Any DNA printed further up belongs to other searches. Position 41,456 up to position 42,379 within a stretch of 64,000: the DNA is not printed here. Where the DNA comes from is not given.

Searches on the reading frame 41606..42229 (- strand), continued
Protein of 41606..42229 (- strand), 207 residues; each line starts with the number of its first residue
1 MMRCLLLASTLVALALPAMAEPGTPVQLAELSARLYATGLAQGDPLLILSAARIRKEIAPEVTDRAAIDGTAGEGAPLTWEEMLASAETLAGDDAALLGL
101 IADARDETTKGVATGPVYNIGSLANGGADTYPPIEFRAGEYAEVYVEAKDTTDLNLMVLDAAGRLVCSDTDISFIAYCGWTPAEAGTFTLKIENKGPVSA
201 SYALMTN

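Call 25: search_dna_similar(query=window:41606-42229:-, collection=plasmids, mode=protein, max_evalue=0.001, max_rows=48, rows=spread)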
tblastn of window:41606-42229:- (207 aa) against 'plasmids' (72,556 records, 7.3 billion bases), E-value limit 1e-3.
Records with a match: 48; places in all: 96; records where one place covers at least 80% of the query: 46.
Best place of each record, by identity: <60% 48.
By first word of the organism name: Pseudosulfitobacter 46; Sinorhizobium 2.
By predicted mobility (MOB-suite, as given by PLSDB): non-mobilizable 46; conjugative 2.
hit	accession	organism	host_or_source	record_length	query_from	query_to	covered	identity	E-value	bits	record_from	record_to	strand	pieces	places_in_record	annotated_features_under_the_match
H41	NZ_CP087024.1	Pseudosulfitobacter pseudonitzschiae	Mediolabrus comicus,The surface ...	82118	20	207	91%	53.7%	2e-46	170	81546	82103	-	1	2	none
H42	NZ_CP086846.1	Pseudosulfitobacter pseudonitzschiae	Trieres chinensis,The surface seawater ...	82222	20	207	91%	53.7%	2e-46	169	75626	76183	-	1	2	hypothetical protein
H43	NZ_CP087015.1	Pseudosulfitobacter pseudonitzschiae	Mediolabrus comicus,The surface ...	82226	20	207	91%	53.7%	2e-46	169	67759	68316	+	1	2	hypothetical protein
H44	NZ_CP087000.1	Pseudosulfitobacter pseudonitzschiae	Skeletonema costatum,The surface ...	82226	20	207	91%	53.7%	2e-46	169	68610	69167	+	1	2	hypothetical protein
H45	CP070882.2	Pseudosulfitobacter pseudonitzschiae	Skeletonema costatum,The surface ...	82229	20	207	91%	53.7%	2e-46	169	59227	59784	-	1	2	hypothetical protein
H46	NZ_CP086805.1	Pseudosulfitobacter pseudonitzschiae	Thalassiosira tenera,The surface ...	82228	20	207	91%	53.7%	2e-46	169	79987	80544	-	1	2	hypothetical protein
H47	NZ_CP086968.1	Pseudosulfitobacter pseudonitzschiae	Skeletonema costatum,The surface ...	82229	20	207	91%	53.7%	2e-46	169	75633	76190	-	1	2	hypothetical protein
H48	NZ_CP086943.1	Pseudosulfitobacter pseudonitzschiae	Skeletonema costatum,The surface ...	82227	20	207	91%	53.7%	2e-46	169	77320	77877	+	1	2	hypothetical protein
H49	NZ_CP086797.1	Pseudosulfitobacter pseudonitzschiae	Thalassiosira tenera,The surface ...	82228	20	207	91%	53.7%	2e-46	169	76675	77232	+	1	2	hypothetical protein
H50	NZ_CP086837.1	Pseudosulfitobacter pseudonitzschiae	Trieres chinensis,The surface seawater ...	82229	20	207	91%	53.7%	2e-46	169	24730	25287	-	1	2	hypothetical protein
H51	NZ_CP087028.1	Pseudosulfitobacter pseudonitzschiae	Mediolabrus comicus,The surface ...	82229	20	207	91%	53.7%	2e-46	169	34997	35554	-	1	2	hypothetical protein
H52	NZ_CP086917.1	Pseudosulfitobacter pseudonitzschiae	Skeletonema costatum,The surface ...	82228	20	207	91%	53.7%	2e-46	169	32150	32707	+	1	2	hypothetical protein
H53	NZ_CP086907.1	Pseudosulfitobacter pseudonitzschiae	Skeletonema costatum,The surface ...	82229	20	207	91%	53.7%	2e-46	169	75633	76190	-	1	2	hypothetical protein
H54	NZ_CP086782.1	Pseudosulfitobacter pseudonitzschiae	Thalassiosira tenera,The surface ...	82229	20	207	91%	53.7%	2e-46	169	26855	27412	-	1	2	hypothetical protein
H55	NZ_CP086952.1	Pseudosulfitobacter pseudonitzschiae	Skeletonema costatum,The surface ...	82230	20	207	91%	53.7%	2e-46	169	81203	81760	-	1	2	hypothetical protein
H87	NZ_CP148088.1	Sinorhizobium meliloti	Medicago sativa,cell culture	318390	137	207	34%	36.6%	3e-6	54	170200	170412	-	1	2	hypothetical protein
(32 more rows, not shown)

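Call 26: get_annotated_region(hit=H87, flank=9000)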
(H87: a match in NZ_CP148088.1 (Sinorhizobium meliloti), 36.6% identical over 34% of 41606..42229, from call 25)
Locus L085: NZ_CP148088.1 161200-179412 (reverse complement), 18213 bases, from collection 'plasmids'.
description: Sinorhizobium meliloti strain 1132 plasmid pEm1132b, complete sequence
organism: Sinorhizobium meliloti (NCBI taxid 382)
taxonomy: Bacteria; Pseudomonadota; Alphaproteobacteria; Hyphomicrobiales; Rhizobiaceae; Sinorhizobium; Sinorhizobium meliloti
host: -; source: Medicago sativa,cell culture; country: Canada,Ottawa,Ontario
typing (MOB-suite, as given by PLSDB): conjugative; replicon rep_cluster_471; relaxase MOBP; mating-pair formation MPF_T
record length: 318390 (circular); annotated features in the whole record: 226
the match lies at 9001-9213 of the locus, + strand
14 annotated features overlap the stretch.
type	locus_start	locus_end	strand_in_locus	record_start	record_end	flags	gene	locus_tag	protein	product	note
CDS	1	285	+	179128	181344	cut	-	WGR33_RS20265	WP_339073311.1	glycosyltransferase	-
CDS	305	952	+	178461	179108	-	-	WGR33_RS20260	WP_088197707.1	hypothetical protein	-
CDS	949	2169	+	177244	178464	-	-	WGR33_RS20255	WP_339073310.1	hypothetical protein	-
CDS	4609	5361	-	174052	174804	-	-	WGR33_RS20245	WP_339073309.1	hypothetical protein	-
CDS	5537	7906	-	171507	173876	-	-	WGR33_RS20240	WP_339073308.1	caspase family protein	-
CDS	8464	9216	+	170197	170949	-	-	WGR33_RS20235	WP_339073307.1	hypothetical protein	-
CDS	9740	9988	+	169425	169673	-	-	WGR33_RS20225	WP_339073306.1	hypothetical protein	-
CDS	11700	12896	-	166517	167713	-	-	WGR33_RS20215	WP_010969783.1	IS256-like element ISRm5 family transposase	GO:0006313 - DNA transposition [Evidence IEA]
CDS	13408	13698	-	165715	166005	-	-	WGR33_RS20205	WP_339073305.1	hypothetical protein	-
CDS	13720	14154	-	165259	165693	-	-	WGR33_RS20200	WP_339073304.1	transposase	GO:0006313 - DNA transposition [Evidence IEA]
CDS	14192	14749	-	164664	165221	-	-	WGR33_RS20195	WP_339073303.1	recombinase family protein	GO:0006310 - DNA recombination [Evidence IEA]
CDS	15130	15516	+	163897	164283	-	-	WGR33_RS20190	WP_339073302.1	hypothetical protein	-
CDS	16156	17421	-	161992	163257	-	-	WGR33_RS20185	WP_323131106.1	hypothetical protein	-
CDS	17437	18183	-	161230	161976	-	-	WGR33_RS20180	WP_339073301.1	hypothetical protein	-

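Call 39: predict_structure(alignment_id=A3)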
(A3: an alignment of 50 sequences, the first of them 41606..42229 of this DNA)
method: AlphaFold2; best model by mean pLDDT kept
length: 207 residues; sequences in the alignment: 50
mean_pLDDT: 91.0   pTM: 0.83
mean pLDDT of the five models: 91.0, 90.7, 90.0, 86.7, 86.5
residues with pLDDT >= 90: 170; 70-90: 16; 50-70: 21; < 50: 0
segments of 3 or more residues with pLDDT < 50: none
pLDDT, mean of each block of 10 residues (from residue 1): 57 60 89 96 98 94 93 92 98 98 89 84 96 95 94 96 97 96 96 96 96
secondary structure, 60 per line:
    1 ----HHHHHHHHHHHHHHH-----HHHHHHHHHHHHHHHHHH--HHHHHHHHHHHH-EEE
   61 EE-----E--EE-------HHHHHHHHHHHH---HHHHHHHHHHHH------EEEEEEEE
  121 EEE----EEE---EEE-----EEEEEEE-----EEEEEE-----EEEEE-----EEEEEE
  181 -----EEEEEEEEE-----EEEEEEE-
elements in order: H5-19 H25-42 H45-56 E58-62 H80-91 H95-106 E113-123 E128-130 E134-136 E142-148 E154-159 E165-169 E175-180 E186-194 E200-206

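Call 43: fold_search(model_id=the predicted structure, library=pdb)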
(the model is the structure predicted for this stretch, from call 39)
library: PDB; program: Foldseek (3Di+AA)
matches with E <= 10: 1630; with E <= 0.001: 73
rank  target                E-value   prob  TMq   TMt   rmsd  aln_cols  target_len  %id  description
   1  3afg_B                1.5e-07  1.00  0.40  0.17   1.9        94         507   21  Crystal structure of ProN-Tk-SP from Thermococcus kodakaraensis (released 2010-08-04)
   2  3afg_A                1.8e-07  1.00  0.40  0.17   1.9        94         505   21  Crystal structure of ProN-Tk-SP from Thermococcus kodakaraensis (released 2010-08-04)
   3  9ues_B                1.8e-06  1.00  0.39  0.20   2.2        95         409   19  Crystal structure of an inactive TKSP mutant in complex with the TKS propeptide (released 2026-02-18)
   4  7rrm_A                4.7e-06  1.00  0.38  0.75   2.1        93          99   16  Structure of the human TMED1 (p24gamma1) Golgi dynamics Domain (released 2021-10-20)
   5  5azw_B                4.4e-05  1.00  0.37  0.75   2.5        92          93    9  Crystal structure of p24beta1 GOLD domain (released 2016-09-14)
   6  5azw_A                4.4e-05  1.00  0.37  0.74   2.5        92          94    9  Crystal structure of p24beta1 GOLD domain (released 2016-09-14)
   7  5gu5                  4.4e-05  1.00  0.36  0.64   2.5        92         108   12  Crystal structure of p24gamma2 GOLD domain determined by sulfur-SAD (released 2017-01-25)
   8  3jqw_B                5.6e-05  1.00  0.40  0.66   2.1        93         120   13  Crystal structure of Clostridium histolyticum colH collagenase collagen-binding domain 3 at 2 Angstrom resolution in p (released 2010-09-29)
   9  1wmd                  5.6e-05  1.00  0.39  0.19  12.1       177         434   14  Crystal Structure of alkaline serine protease KP-43 from Bacillus sp. KSM-KP43 (1.30 angstrom, 100 K) (released 2004-09-14)
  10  5fax_A                6.3e-05  1.00  0.37  0.18   2.6       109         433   16  Structure of subtilase SubHal from Bacillus halmapalus (released 2016-05-18)
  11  5azx_A                6.3e-05  1.00  0.35  0.66   3.4       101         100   14  Crystal structure of p24delta1 GOLD domain (native 1) (released 2016-09-14)
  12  3jqw_C                7.1e-05  1.00  0.40  0.67   7.5       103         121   14  Crystal structure of Clostridium histolyticum colH collagenase collagen-binding domain 3 at 2 Angstrom resolution in p (released 2010-09-29)
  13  1nqd_A                7.6e-05  1.00  0.37  0.66   2.5        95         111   16  CRYSTAL STRUCTURE OF CLOSTRIDIUM HISTOLYTICUM COLG COLLAGENASE COLLAGEN-BINDING DOMAIN 3B AT 1.65 ANGSTROM RESOLUTION  (released 2003-04-15)
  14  5azy_A                8.5e-05  1.00  0.33  0.63   3.8       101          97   15  Crystal structure of p24delta1 GOLD domain (Native 2) (released 2016-09-14)
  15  5azx_B                1.0e-04  1.00  0.36  0.69   2.9       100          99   15  Crystal structure of p24delta1 GOLD domain (native 1) (released 2016-09-14)
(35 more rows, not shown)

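Call 56: search_dna_similar(query=P0390, collection=plasmids, mode=protein, max_evalue=0.001, max_rows=25, rows=spread)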
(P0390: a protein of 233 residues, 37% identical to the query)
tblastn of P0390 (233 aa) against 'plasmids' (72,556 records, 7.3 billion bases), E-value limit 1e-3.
Records with a match: 49; places in all: 97; records where one place covers at least 80% of the query: 0.
Best place of each record, by identity: <60% 49.
By first word of the organism name: Pseudosulfitobacter 46; Sinorhizobium 2; Gemmatirosa 1.
By predicted mobility (MOB-suite, as given by PLSDB): non-mobilizable 47; conjugative 2.
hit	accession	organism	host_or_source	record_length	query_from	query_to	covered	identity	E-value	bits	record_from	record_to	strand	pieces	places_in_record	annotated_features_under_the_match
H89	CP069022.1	Pseudosulfitobacter pseudonitzschiae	Skeletonema menzelii,The surface ...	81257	91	233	61%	41.3%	1e-25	111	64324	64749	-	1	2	hypothetical protein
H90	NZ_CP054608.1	Pseudosulfitobacter pseudonitzschiae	surface sea water,shallow sea, symbosis ...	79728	91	233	61%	40.6%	6e-25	109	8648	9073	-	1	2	hypothetical protein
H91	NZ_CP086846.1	Pseudosulfitobacter pseudonitzschiae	Trieres chinensis,The surface seawater ...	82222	91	233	61%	40.6%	6e-25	109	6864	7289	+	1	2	hypothetical protein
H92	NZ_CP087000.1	Pseudosulfitobacter pseudonitzschiae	Skeletonema costatum,The surface ...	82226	91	233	61%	40.6%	6e-25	109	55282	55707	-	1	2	hypothetical protein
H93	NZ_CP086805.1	Pseudosulfitobacter pseudonitzschiae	Thalassiosira tenera,The surface ...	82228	91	233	61%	40.6%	6e-25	109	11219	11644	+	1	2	hypothetical protein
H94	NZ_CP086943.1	Pseudosulfitobacter pseudonitzschiae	Skeletonema costatum,The surface ...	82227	91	233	61%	40.6%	6e-25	109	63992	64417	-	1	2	hypothetical protein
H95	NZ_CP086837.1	Pseudosulfitobacter pseudonitzschiae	Trieres chinensis,The surface seawater ...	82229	91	233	61%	40.6%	6e-25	109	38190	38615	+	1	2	hypothetical protein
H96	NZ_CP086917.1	Pseudosulfitobacter pseudonitzschiae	Skeletonema costatum,The surface ...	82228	91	233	61%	40.6%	6e-25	109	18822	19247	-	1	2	hypothetical protein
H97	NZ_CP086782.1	Pseudosulfitobacter pseudonitzschiae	Thalassiosira tenera,The surface ...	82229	91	233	61%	40.6%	6e-25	109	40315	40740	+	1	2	hypothetical protein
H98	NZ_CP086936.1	Pseudosulfitobacter pseudonitzschiae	Skeletonema costatum,The surface ...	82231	91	233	61%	40.6%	6e-25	109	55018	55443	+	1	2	hypothetical protein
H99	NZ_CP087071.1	Pseudosulfitobacter pseudonitzschiae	Mediolabrus comicus,The surface ...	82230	91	233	61%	40.6%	6e-25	109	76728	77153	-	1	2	hypothetical protein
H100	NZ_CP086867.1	Pseudosulfitobacter pseudonitzschiae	Skeletonema costatum,The surface ...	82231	91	233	61%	40.6%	6e-25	109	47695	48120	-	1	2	hypothetical protein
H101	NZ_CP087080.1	Pseudosulfitobacter pseudonitzschiae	Mediolabrus comicus,The surface ...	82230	91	233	61%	40.6%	6e-25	109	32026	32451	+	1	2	hypothetical protein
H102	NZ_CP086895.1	Pseudosulfitobacter pseudonitzschiae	Skeletonema costatum,The surface ...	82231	91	233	61%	40.6%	6e-25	109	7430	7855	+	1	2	hypothetical protein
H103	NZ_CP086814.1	Pseudosulfitobacter pseudonitzschiae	Trieres chinensis,The surface seawater ...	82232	91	233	61%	40.6%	6e-25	109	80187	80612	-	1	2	hypothetical protein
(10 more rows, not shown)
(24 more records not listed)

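Call 59: search_protein_families(library=pfam, proteins=[L061:2858-4855:-, L044:1856-2908:-, L084:18696-20132:-, L084:20129-21718:-, L085:8464-9216:+], max_evalue=0.01)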
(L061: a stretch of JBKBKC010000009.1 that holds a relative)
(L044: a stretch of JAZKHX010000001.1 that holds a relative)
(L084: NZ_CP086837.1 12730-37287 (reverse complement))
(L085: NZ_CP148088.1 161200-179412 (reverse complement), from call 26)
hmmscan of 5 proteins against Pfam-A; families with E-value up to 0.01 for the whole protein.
L061:2858-4855:- (665 aa): 1 family
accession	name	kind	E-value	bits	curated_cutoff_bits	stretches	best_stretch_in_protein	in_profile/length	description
PF00656.27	Peptidase_C14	-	3.4e-20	73.1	21.4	1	25-281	3-212/233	Caspase domain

L044:1856-2908:- (350 aa): 2 families
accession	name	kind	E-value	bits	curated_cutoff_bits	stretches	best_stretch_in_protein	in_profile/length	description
PF00089.32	Trypsin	-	1.6e-46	159.4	20.6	1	60-342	1-220/220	Trypsin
PF13365.12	Trypsin_2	-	0.00028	22.1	27.6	1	98-187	9-76/144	Trypsin-like peptidase domain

L084:18696-20132:- (478 aa): 0 families

L084:20129-21718:- (529 aa): 1 family
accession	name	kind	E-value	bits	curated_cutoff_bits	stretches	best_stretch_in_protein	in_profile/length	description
PF12770.12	CHAT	-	2.8e-55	188.3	24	1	206-528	2-289/289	CHAT domain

L085:8464-9216:+ (250 aa): 1 family
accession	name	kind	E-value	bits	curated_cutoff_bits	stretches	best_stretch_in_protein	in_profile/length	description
PF04151.21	PPC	-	0.0006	21.1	25.9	1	174-226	5-59/70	Bacterial pre-peptidase C-terminal domain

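Call 69: search_protein_families(library=pfam, proteins=[window:41609-42169:-], max_evalue=5)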
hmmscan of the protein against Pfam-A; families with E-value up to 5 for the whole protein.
window:41609-42169:- (187 aa): 1 family
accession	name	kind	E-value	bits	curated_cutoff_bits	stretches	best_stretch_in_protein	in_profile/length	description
PF23616.1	Ig_GEX2_N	-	0.046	14.3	27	0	115-135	13-33/105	GEX2 N-terminal Ig-like domain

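Call 84: find_related_loci(query=P0357, collection=metagenome_contigs, flank=8000)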
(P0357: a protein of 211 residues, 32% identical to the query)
Query P0357 (211 aa) in metagenome_contigs; peptide patterns used: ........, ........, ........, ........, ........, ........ (x = any residue, [..] = any of these).
600 stretches matched a pattern (row limit reached: there are more); 1 encode a relative of the query (tblastn E <= 1e-3); 1 distinct loci.
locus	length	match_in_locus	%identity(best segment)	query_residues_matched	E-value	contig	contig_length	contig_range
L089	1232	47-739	37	1-211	3e-46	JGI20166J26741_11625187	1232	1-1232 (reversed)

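Call 85: find_encoding_contigs(protein=P0402, flank=10000, max_places=1)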
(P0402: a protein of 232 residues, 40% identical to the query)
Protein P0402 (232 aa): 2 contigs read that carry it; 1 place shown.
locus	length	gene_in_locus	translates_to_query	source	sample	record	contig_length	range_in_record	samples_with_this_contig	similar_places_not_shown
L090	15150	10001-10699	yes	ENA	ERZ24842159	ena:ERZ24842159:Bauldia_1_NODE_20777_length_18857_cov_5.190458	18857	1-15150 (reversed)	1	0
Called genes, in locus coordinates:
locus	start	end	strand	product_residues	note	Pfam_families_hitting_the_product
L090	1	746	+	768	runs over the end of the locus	PF00656:Peptidase_C14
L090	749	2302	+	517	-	PF00515:TPR_1 (faint), PF07719:TPR_2 (faint), PF13374:TPR_10 (faint), PF13424:TPR_12, PF13428:TPR_14 (faint), PF24885:TPR_NPHP3 (faint), PF13176:TPR_7 (faint), PF13424:TPR_12 (weak), +1 more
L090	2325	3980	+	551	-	PF12770:CHAT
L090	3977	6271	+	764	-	PF13424:TPR_12 (weak), PF13424:TPR_12 (weak), PF13374:TPR_10 (weak), PF13424:TPR_12, PF13374:TPR_10, PF13424:TPR_12, PF24885:TPR_NPHP3, PF13374:TPR_10 (weak), +9 more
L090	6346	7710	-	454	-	PF00672:HAMP, PF00512:HisKA (weak), PF02518:HATPase_c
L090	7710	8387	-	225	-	PF00072:Response_reg, PF00486:Trans_reg_C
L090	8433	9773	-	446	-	PF00089:Trypsin, PF13365:Trypsin_2, PF00595:PDZ (faint), PF13180:PDZ_2, PF17820:PDZ_6 (faint)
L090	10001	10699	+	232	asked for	-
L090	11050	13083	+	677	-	PF00353:HemolysinCabind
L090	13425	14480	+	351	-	PF01408:GFO_IDH_MocA, PF22725:GFO_IDH_MocA_C3, PF02894:GFO_IDH_MocA_C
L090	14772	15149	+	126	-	?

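Call 86: find_encoding_contigs(protein=P0445, flank=10000, max_places=1)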
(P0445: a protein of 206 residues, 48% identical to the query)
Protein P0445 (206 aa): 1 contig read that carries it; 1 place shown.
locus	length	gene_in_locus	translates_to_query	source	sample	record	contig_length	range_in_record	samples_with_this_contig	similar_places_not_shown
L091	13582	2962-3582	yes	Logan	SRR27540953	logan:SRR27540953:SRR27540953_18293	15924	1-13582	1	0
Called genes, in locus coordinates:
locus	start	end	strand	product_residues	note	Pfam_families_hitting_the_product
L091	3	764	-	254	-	?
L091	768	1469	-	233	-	PF00072:Response_reg, PF00486:Trans_reg_C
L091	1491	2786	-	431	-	PF00089:Trypsin, PF13365:Trypsin_2, PF00595:PDZ (weak), PF13180:PDZ_2 (weak), PF17820:PDZ_6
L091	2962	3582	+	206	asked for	-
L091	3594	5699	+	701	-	PF00656:Peptidase_C14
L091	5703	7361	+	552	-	PF12770:CHAT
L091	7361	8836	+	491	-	-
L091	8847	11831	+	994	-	PF17874:TPR_MalT (weak), PF00515:TPR_1 (faint), PF07719:TPR_2 (faint), PF13181:TPR_8 (faint), PF13374:TPR_10 (faint), PF13424:TPR_12 (weak), PF13424:TPR_12, PF12770:CHAT, +1 more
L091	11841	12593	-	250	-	-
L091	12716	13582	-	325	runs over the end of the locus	PF12625:Arabinose_bd, PF12833:HTH_18, PF00165:HTH_AraC (weak)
